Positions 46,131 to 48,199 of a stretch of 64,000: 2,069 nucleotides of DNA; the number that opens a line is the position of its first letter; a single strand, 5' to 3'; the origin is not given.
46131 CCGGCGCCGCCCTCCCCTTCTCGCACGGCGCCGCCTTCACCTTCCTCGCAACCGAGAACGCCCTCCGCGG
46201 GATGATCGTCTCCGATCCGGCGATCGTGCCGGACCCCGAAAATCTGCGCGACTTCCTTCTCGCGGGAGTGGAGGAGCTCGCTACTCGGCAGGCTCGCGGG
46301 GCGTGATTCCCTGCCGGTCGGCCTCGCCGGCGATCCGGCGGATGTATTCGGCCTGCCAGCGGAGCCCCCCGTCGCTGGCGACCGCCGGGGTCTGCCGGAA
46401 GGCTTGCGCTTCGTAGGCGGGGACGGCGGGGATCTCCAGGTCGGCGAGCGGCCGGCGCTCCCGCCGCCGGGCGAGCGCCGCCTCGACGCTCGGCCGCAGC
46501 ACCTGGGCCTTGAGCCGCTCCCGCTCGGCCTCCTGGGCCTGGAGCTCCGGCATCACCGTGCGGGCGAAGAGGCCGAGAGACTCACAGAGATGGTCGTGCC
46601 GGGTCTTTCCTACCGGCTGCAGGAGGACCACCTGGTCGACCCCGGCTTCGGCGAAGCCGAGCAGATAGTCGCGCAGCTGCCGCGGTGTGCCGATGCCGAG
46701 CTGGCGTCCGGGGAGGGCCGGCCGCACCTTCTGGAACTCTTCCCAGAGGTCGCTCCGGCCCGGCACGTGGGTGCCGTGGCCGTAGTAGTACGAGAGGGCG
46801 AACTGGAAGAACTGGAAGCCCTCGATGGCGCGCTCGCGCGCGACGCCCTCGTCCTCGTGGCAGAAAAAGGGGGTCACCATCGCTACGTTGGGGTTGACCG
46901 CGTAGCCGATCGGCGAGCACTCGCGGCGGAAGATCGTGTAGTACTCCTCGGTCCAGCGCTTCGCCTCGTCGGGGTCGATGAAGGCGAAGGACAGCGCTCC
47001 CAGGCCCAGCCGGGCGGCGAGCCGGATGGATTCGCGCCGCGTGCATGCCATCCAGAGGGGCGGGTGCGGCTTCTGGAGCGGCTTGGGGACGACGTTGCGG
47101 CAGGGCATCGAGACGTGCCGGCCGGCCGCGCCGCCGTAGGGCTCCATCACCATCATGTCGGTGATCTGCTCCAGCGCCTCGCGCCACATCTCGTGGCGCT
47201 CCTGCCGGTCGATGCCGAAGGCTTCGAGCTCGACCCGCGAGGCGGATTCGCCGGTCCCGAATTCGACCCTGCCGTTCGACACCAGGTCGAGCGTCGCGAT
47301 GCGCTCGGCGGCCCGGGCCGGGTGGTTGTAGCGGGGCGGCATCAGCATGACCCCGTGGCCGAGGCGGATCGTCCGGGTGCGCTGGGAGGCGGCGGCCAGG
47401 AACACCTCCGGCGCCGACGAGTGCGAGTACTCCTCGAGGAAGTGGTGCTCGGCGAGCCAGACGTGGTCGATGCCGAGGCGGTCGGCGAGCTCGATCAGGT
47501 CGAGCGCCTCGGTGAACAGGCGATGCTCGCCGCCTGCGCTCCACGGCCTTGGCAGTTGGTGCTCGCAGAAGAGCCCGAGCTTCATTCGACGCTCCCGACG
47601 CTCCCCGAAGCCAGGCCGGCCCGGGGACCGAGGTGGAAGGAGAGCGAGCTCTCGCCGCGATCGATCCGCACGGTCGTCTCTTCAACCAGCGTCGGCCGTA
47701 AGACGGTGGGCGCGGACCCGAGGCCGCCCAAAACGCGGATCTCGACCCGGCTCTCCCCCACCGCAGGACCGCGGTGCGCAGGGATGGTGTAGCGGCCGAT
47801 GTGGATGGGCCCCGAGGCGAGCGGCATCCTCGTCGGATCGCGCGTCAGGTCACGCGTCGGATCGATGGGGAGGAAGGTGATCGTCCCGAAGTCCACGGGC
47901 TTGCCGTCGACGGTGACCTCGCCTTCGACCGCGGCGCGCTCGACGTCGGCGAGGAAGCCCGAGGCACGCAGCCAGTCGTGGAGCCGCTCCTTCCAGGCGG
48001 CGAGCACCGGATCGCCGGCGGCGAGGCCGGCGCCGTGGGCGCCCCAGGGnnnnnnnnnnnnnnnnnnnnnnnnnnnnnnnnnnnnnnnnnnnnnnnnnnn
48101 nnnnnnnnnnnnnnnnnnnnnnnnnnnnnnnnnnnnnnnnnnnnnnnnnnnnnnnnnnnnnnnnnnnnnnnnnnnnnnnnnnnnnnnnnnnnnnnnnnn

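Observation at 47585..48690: PKS-B ends in an esterase/lipase-type alpha/beta-hydrolase (fold-3, PGGG oxyanion motif) plus a 146-aa unknown tail instead of a canonical TE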

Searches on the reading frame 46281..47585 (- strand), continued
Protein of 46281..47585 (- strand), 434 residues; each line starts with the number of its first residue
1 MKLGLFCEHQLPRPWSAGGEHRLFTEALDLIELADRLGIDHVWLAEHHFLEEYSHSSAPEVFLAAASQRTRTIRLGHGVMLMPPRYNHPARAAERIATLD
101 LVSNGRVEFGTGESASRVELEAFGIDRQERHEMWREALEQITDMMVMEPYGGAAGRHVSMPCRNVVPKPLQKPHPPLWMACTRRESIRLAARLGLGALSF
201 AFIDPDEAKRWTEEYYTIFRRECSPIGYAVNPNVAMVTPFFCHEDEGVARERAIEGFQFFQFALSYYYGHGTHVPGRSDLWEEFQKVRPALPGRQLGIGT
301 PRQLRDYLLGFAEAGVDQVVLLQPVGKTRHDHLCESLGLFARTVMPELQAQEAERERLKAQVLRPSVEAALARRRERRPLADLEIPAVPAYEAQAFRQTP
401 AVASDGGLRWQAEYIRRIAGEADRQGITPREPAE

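Call 62: search_solved_structures(query=window:46284-47585:-, max_evalue=0.00001)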
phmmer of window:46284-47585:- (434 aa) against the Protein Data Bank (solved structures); distinct sequences matched with E-value up to 0.00001: 20.
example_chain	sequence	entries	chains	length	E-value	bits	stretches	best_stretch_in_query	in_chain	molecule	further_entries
7bip_A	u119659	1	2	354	5.5e-27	98.3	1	17-349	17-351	Luciferase-like monooxygenase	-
2i7g_A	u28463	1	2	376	1e-20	77.6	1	2-204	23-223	Monooxygenase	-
8k74_A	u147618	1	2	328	1.1e-16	64.4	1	21-141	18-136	Alkanal monooxygenase alpha chain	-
8cbb_A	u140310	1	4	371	7.2e-15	58.3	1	19-238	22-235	Alkanal monooxygenase alpha chain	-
4us5_D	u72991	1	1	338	2.5e-14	56.6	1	25-246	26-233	LUCIFERASE-LIKE MONOOXYGENASE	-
4us5_A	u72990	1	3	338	7.4e-14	55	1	25-247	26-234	LUCIFERASE-LIKE MONOOXYGENASE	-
1brl_A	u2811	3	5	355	4.7e-12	49.1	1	28-215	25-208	BACTERIAL LUCIFERASE | Alkanal monooxygenase alpha chain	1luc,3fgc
8qpm_A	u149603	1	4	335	6.3e-10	42.1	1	31-198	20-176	5,10-methylenetetrahydromethanopterin reductase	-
9fp4_A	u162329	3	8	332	8e-10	41.7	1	31-201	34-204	F420-dependent hydroxymycolic acid dehydrogenase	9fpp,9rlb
8qpl_A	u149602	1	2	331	8.8e-10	41.6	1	31-198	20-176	5,10-methylenetetrahydromethanopterin reductase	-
8qq8_A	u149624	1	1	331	8.8e-10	41.6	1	31-198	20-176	5,10-methylenetetrahydromethanopterin reductase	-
1f07_A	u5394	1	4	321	1.1e-09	41.2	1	27-148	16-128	COENZYME F420-DEPENDENT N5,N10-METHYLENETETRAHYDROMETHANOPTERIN REDUCTASE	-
6ket_A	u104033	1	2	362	1.1e-08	38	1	32-228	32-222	PuwE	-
1brl_B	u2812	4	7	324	2.5e-08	36.8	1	19-223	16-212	BACTERIAL LUCIFERASE | BETA2 LUCIFERASE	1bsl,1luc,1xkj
3fgc_B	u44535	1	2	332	2.7e-08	36.7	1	19-223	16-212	Alkanal monooxygenase beta chain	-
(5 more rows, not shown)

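Call 72: find_encoding_contigs(protein=P0195, flank=10000, max_places=3)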
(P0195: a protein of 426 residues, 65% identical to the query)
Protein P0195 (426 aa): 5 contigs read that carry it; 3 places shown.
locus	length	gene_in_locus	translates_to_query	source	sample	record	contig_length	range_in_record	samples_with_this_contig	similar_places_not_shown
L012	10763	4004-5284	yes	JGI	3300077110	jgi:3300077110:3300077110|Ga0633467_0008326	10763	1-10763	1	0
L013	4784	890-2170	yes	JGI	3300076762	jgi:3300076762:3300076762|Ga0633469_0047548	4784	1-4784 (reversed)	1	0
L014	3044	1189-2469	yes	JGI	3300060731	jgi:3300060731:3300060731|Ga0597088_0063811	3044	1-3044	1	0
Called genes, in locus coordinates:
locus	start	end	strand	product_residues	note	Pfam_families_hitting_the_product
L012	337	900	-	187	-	PF12762:DDE_Tnp_IS1595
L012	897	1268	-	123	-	PF12760:Zn_ribbon_IS1595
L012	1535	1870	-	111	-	-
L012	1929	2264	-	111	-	-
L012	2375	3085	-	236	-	PF12697:Abhydrolase_6 (weak), PF12146:Hydrolase_4 (faint)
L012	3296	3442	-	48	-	-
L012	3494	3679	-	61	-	-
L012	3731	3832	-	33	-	-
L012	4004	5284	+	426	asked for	PF00296:Bac_luciferase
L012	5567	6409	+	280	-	PF00106:adh_short, PF23441:SDR (faint), PF08659:KR, PF13561:adh_short_C2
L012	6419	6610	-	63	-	-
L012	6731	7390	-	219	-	PF00565:SNase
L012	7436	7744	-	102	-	-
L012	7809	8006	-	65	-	-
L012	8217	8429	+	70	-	PF26485:DUF8156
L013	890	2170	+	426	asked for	PF00296:Bac_luciferase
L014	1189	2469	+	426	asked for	PF00296:Bac_luciferase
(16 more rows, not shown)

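Call 73: find_encoding_contigs(protein=P0201, flank=10000, max_places=2)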
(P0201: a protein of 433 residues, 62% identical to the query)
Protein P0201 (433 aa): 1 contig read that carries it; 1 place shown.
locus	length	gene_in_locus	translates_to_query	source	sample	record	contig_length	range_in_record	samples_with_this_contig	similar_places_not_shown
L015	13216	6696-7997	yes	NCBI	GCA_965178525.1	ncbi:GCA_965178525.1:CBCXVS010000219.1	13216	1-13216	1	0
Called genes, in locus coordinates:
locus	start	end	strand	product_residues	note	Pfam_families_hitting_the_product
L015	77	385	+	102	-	PF01565:FAD_binding_4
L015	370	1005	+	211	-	PF08031:BBE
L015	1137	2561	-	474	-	PF13176:TPR_7 (faint), PF24885:TPR_NPHP3 (faint), PF13424:TPR_12, PF17874:TPR_MalT, PF00515:TPR_1 (faint), PF07719:TPR_2 (faint), PF17874:TPR_MalT, PF13424:TPR_12, +3 more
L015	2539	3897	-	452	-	-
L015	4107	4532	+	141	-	PF11026:DUF2721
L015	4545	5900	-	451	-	PF01554:MatE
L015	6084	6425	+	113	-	PF21476:PF0610-like_N, PF23470:Zn_ribbon_PF0610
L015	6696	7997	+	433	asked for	PF00296:Bac_luciferase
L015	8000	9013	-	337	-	PF13449:Phytase-like (faint), PF24684:Vgb_lyase (faint), PF25021:TEN_NHL (weak), PF06739:SBBP (faint), PF08450:SGL (faint), PF17170:DUF5128 (faint), PF01436:NHL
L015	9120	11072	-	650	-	PF13589:HATPase_c_3, PF00183:HSP90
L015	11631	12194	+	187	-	PF13527:Acetyltransf_9, PF00583:Acetyltransf_1, PF13508:Acetyltransf_7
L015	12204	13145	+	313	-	PF02737:3HCDH_N, PF03446:NAD_binding_2 (weak), PF00725:3HCDH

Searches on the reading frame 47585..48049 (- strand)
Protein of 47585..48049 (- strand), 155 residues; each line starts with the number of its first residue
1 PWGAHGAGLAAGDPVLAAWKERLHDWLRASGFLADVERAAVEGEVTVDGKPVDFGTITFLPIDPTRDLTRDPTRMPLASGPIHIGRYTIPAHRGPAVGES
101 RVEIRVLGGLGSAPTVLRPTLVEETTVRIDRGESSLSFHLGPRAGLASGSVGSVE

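Call 8: search_protein_families(library=ncbifam, proteins=[window:47585-48049:-], max_evalue=0.1)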
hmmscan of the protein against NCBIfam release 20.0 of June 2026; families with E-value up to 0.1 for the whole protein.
window:47585-48049:- (155 aa): 0 families

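Call 41: search_protein_families(library=pfam, alignment_id=A3, max_evalue=1)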
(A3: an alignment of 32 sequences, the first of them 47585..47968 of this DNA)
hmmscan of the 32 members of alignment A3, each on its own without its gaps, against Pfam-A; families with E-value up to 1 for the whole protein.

A. member 1, window:47585-47968:- (128 aa): 0 families

B. families by the number of members that match (of 32 scanned): 4 families
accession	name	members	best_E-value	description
PF03934.19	T2SSK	1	0.016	Type II secretion system (T2SS), protein K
PF16127.10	DUF4839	1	0.13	Domain of unknown function (DUF4839)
PF08194.17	DIM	1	0.15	DIM protein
PF20598.4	DUF6795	1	0.26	Domain of unknown function (DUF6795)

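Call 46: predict_structure(alignment_id=A3)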
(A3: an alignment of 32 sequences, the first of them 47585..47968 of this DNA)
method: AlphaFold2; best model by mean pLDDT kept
length: 128 residues; sequences in the alignment: 32
mean_pLDDT: 80.4   pTM: 0.73
mean pLDDT of the five models: 80.4, 80.4, 79.5, 79.3, 78.1
residues with pLDDT >= 90: 66; 70-90: 23; 50-70: 31; < 50: 8
segments of 3 or more residues with pLDDT < 50: 118-120, 126-128
pLDDT, mean of each block of 10 residues (from residue 1): 64 95 93 81 74 96 95 92 61 74 95 68 51
secondary structure, 60 per line:
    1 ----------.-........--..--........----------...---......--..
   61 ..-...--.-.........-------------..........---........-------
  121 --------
elements in order: E13-20 E27-34 E51-56 E59-62 E71-79 E93-102 E106-113

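Call 48: fold_search(model_id=the predicted structure, library=pdb)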
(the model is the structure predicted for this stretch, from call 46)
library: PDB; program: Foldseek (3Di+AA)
matches with E <= 10: 1162; with E <= 0.001: 0
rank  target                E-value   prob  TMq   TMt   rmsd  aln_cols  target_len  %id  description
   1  8uw4_D                3.7e-03  0.99  0.43  0.46   5.5       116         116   16  Crystal structure of hydroxyisourate hydrolase from Herbaspirillum seropedicae (released 2024-01-31)
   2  4v4c_B                4.1e-03  1.00  0.40  0.21   6.1       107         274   20  Crystal Structure of Pyrogallol-Phloroglucinol Transhydroxylase from Pelobacter acidigallici (released 2014-07-09)
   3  6hif_Y                5.0e-03  1.00  0.44  0.61   7.7       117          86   14  Kuenenia stuttgartiensis hydrazine dehydrogenase complex (released 2019-04-17)
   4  8uw4_A                5.0e-03  0.98  0.43  0.45   5.6       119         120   15  Crystal structure of hydroxyisourate hydrolase from Herbaspirillum seropedicae (released 2024-01-31)
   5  6zd0_A                6.0e-03  0.69  0.29  0.12   8.3       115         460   13  Disulfide-locked early prepore intermedilysin-CD59 (released 2020-11-18)
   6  1nkg                  1.1e-02  1.00  0.48  0.14   3.9       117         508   10  Rhamnogalacturonan lyase from Aspergillus aculeatus (released 2004-05-25)
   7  2j72_B                1.1e-02  0.99  0.43  0.51   5.8       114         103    9  alpha-glucan recognition by a family 41 carbohydrate-binding module from Thermotoga maritima pullulanase PulA (released 2006-10-17)
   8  3njx                  1.3e-02  1.00  0.48  0.14   3.9       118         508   11  Rhamnogalacturonan Lyase from Aspergillus aculeatus mutant H210A (released 2010-10-06)
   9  8vly_B                1.3e-02  0.75  0.32  0.10  13.1       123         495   11  Cryo-EM structure of human HGSNAT in transition state (released 2024-06-26)
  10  3th1_A                1.4e-02  0.89  0.41  0.24  14.5       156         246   14  Crystal structure of chlorocatechol 1,2-dioxygenase from Pseudomonas putida (released 2012-08-22)
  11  2xhn_A                1.5e-02  1.00  0.48  0.14   3.9       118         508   11  Rhamnogalacturonan lyase from Aspergillus aculeatus K150A active site mutant (released 2010-09-29)
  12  2j71                  1.5e-02  0.91  0.38  0.45   6.7       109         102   11  alpha-glucan recognition by a family 41 carbohydrate-binding module from Thermotoga maritima pullulanase PulA (released 2006-10-17)
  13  6fb3_A                1.6e-02  0.99  0.43  0.04   5.8       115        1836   12  Teneurin 2 Partial Extracellular Domain (released 2018-03-28)
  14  8uw4_B                1.8e-02  0.92  0.45  0.48   5.6       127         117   16  Crystal structure of hydroxyisourate hydrolase from Herbaspirillum seropedicae (released 2024-01-31)
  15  3q1e_D                1.9e-02  0.92  0.41  0.44   5.3       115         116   16  Crystal structure of Y116T/I16A double mutant of 5-hydroxyisourate hydrolase in complex with T4 (released 2011-05-04)
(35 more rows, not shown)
